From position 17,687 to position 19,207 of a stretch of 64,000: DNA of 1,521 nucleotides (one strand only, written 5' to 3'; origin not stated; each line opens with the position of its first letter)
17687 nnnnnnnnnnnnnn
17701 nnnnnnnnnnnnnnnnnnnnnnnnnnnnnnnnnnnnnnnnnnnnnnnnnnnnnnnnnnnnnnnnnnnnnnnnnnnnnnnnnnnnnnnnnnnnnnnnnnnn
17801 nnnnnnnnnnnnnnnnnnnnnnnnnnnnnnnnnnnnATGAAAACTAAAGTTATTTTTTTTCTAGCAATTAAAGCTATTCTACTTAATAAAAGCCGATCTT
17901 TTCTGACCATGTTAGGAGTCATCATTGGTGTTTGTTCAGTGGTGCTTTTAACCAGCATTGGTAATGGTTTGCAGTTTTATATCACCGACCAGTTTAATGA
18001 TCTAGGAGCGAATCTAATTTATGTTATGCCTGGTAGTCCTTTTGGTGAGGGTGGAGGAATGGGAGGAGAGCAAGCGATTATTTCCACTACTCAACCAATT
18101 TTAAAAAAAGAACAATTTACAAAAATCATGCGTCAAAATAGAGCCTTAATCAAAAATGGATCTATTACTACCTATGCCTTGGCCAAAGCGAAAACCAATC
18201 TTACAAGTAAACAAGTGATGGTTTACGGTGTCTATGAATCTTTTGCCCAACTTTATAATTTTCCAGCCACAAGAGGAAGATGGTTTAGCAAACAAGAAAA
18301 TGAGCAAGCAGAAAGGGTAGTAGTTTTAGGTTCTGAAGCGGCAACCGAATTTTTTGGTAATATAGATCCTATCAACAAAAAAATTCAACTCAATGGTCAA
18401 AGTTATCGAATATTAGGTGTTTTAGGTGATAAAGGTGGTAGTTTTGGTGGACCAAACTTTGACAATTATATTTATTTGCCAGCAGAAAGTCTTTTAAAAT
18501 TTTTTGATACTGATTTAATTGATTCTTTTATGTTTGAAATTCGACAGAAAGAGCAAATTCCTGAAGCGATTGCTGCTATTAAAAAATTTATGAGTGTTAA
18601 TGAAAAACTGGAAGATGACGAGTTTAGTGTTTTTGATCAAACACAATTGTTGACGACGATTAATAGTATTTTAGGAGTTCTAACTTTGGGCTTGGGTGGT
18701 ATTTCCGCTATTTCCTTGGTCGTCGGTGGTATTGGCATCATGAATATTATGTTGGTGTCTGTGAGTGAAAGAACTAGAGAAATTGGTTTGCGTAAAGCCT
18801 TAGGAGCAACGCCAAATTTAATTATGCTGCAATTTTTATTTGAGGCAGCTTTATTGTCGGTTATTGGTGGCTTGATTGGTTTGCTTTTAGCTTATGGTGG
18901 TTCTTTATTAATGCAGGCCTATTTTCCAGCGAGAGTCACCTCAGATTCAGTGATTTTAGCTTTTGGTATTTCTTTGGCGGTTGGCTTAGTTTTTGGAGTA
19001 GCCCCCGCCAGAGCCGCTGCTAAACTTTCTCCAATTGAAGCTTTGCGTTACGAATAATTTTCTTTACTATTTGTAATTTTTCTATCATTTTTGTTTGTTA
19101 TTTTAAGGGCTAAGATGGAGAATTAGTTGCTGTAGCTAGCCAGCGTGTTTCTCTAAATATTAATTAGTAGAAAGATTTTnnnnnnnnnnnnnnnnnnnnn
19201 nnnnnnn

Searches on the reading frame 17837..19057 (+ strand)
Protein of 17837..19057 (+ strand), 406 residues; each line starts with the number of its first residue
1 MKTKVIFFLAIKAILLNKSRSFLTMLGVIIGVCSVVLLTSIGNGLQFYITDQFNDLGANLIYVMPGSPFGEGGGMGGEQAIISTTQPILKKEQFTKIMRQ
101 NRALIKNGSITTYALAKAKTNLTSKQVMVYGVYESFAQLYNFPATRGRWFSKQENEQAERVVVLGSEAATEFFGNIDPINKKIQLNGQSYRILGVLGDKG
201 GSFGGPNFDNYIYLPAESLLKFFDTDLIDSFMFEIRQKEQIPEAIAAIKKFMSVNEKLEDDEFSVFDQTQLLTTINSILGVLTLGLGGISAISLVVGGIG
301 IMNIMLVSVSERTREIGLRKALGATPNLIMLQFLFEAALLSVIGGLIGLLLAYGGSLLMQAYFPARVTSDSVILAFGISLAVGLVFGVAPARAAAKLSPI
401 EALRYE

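Call 87: search_protein_families(library=pfam, proteins=[window:17837-19057:+], max_evalue=0.001)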
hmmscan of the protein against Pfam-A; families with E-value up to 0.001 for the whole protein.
window:17837-19057:+ (406 aa): 2 families
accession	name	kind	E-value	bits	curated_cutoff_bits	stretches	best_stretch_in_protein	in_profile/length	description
PF12704.14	MacB_PCD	-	4.3e-42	145.2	27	1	21-250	1-206/207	MacB-like periplasmic core domain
PF02687.27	FtsX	-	6.8e-21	75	25.5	1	289-399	3-120/120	FtsX-like permease C-terminal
